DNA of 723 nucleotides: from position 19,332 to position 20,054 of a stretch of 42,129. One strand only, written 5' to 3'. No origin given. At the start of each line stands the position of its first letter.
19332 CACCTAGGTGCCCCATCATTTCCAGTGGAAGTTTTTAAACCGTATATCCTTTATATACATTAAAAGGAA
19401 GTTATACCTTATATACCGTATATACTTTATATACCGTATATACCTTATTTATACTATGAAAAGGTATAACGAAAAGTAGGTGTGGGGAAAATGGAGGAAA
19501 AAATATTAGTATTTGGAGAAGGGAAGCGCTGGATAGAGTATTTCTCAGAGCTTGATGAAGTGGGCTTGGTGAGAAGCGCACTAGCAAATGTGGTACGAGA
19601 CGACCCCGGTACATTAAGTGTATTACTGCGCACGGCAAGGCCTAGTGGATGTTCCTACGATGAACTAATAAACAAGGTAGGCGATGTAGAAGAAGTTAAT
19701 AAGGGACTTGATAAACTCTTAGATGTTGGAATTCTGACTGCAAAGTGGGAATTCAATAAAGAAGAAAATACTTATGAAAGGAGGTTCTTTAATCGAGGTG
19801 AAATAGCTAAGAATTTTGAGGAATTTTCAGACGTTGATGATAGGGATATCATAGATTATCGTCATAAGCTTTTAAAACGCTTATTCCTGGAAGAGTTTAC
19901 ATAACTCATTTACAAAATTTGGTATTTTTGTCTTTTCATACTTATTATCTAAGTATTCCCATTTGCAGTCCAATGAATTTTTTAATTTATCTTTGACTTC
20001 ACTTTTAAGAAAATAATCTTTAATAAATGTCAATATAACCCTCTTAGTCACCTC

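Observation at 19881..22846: AT-rich two-gene cassette (HD-like 561 aa + degenerate PRTase/Zn-ribbon 424 aa): candidate undescribed nucleotide-targeting system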

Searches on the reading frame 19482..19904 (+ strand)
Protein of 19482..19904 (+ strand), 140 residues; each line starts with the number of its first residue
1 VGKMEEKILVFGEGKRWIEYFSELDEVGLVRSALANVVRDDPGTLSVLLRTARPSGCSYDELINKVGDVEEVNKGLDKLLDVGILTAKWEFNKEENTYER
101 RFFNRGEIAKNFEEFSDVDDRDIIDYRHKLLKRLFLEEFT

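Call 3: search_protein_families(library=pfam, proteins=[window:19482-19904:+], max_evalue=1)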
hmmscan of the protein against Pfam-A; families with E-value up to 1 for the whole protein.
window:19482-19904:+ (140 aa): 0 families

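Call 4: search_protein_families(library=padloc, proteins=[window:19482-19904:+], max_evalue=1)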
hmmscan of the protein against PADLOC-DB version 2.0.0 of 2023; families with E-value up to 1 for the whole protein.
window:19482-19904:+ (140 aa): 0 families

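Call 5: search_protein_families(library=ncbifam, proteins=[window:19482-19904:+], max_evalue=1)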
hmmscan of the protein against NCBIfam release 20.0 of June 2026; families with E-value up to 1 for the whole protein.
window:19482-19904:+ (140 aa): 0 families

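Call 66: search_solved_structures(query=A5, max_evalue=10, show_alignments=3)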
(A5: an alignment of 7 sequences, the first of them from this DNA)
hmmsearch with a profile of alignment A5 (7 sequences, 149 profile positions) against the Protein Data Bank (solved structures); distinct sequences matched with E-value up to 10: 5.
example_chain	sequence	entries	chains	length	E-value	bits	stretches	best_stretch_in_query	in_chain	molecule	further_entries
1f4k_A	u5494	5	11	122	0.076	16.1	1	33-95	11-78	REPLICATION TERMINATION PROTEIN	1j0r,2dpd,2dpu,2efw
1bm9_A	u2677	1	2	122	0.079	16.1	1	33-95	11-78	REPLICATION TERMINATOR PROTEIN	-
2dqr_A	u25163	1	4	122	0.08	16.1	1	33-95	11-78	Replication termination protein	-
9nkq_B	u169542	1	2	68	0.59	13.2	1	20-53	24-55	B6 affibody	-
9u8w_A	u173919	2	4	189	1.3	12.1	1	31-69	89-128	Isoform 2B of GTPase KRas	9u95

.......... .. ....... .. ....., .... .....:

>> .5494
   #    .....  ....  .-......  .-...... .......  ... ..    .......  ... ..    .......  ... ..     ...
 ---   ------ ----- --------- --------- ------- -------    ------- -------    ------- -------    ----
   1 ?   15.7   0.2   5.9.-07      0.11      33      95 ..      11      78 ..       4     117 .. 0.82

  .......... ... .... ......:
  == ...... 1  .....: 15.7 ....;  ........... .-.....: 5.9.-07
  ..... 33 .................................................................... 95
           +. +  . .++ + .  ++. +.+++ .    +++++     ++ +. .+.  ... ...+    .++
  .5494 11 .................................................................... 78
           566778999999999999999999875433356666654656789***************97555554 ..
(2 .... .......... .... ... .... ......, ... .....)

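Call 86: search_protein_families(library=phrogs, proteins=[window:19482-19904:+], max_evalue=0.01)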
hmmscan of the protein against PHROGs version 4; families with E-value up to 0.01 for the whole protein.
window:19482-19904:+ (140 aa): 0 families
